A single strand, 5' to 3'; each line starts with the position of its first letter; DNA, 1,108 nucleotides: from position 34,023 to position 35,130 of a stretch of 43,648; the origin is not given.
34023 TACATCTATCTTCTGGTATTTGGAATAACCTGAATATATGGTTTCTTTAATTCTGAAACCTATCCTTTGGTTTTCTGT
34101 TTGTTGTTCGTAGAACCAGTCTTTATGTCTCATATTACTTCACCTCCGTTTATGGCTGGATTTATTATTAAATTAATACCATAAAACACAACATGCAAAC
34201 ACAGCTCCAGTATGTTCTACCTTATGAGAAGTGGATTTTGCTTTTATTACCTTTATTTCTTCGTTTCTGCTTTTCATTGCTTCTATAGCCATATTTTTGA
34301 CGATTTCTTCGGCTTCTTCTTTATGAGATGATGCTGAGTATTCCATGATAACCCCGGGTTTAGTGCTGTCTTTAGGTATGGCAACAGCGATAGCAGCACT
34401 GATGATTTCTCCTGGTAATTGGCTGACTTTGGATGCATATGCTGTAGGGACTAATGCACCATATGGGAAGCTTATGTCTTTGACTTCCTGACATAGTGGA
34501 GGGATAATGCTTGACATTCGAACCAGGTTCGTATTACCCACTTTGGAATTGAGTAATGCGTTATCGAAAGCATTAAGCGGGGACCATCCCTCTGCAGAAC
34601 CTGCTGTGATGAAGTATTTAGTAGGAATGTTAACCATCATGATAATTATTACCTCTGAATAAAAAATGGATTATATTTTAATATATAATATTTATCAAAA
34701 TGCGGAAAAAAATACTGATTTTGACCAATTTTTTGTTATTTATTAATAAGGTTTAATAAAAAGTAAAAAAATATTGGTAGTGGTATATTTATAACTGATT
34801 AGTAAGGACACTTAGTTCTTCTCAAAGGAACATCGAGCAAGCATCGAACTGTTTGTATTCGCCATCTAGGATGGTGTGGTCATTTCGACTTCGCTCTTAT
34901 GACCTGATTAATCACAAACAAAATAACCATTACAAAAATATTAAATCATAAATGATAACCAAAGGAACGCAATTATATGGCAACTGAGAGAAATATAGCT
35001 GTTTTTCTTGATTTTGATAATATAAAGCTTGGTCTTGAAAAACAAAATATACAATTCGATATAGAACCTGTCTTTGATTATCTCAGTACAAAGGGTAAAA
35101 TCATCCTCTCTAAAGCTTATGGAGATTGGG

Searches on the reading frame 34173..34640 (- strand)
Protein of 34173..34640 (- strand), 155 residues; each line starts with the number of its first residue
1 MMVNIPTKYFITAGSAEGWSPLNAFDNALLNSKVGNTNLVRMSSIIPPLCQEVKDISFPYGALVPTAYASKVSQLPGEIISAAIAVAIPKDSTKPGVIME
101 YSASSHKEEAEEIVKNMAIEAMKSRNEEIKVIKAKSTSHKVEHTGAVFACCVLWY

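Call 13: search_protein_families(library=pfam, proteins=[window:34173-34640:-])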
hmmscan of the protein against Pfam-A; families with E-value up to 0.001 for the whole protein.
window:34173-34640:- (155 aa): 1 family
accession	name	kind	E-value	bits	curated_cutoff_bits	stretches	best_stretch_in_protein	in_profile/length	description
PF01862.21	PvlArgDC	-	3.3e-45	154.3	22.7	1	5-154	1-161/161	Pyruvoyl-dependent arginine decarboxylase (PvlArgDC)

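Call 14: search_protein_families(library=padloc, proteins=[window:34173-34640:-])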
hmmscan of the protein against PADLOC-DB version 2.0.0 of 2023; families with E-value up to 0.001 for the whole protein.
window:34173-34640:- (155 aa): 0 families

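Call 24: list_cluster_members(proteins=[window:34173-34640:-, window:34977-36722:+, window:29521-31689:-])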
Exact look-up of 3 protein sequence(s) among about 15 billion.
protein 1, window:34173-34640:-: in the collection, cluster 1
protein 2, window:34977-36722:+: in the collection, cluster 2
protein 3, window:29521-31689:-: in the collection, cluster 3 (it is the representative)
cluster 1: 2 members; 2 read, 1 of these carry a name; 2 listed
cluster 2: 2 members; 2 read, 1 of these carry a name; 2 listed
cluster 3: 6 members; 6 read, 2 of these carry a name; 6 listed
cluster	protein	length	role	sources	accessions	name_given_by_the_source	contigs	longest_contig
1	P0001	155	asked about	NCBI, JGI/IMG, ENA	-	-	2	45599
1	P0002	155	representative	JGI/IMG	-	arginine decarboxylase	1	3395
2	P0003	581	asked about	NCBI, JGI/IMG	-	-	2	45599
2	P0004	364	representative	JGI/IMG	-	pentatricopeptide repeat protein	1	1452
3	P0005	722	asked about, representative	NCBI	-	-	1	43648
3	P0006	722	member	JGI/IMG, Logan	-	ATP-dependent DNA helicase RecQ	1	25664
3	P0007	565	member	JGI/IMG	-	ATP-dependent DNA helicase RecQ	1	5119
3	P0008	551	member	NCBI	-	-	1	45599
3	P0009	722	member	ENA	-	-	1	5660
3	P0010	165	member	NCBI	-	-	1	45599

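Call 26: find_encoding_contigs(protein=P0002, flank=10000)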
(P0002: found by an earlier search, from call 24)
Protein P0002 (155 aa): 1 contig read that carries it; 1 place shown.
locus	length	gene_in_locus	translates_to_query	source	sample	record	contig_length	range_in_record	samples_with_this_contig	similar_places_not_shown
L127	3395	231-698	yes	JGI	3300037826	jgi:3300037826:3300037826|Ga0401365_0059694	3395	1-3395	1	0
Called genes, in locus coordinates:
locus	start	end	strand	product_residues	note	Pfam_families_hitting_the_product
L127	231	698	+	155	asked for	PF01862:PvlArgDC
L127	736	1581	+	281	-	PF17284:Spermine_synt_N, PF01564:Spermine_synth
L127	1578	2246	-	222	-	-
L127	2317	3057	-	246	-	-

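Call 27: find_encoding_contigs(protein=P0004, flank=10000)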
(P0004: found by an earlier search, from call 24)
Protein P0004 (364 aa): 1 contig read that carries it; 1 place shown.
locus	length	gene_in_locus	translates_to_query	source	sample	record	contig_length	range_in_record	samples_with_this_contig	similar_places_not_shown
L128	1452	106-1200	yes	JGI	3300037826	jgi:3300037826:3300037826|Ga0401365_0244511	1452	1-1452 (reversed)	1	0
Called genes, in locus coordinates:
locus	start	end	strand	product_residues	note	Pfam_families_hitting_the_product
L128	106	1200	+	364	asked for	PF00515:TPR_1 (faint), PF07719:TPR_2 (faint), PF14559:TPR_19 (faint), PF13181:TPR_8 (faint)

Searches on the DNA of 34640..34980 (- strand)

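Call 5: search_rna_families(source=window, start=34640, end=34980, threshold=evalue, max_evalue=10, show_alignments=5)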
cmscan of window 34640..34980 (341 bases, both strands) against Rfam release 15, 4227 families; matches with E-value up to 10: 0.
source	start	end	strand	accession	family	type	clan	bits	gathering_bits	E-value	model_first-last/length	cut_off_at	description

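Call 56: search_dna_similar(query=window:34815-34915:-, collection=plasmids, mode=distant, max_evalue=10, max_rows=30)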
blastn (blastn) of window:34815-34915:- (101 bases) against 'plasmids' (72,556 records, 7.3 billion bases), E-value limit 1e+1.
Records with a match: 1; places in all: 1; records where one place covers at least 80% of the query: 0.
Best place of each record, by identity: 80-90% 1.
By first word of the organism name: Persicobacter 1.
By predicted mobility (MOB-suite, as given by PLSDB): non-mobilizable 1.
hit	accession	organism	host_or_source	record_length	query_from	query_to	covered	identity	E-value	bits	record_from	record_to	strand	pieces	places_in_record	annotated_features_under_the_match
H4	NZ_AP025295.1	Persicobacter psychrovividus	-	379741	62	93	32%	85.3%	3e+0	37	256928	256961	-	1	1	glycerol-3-phosphate dehydrogenase/oxidase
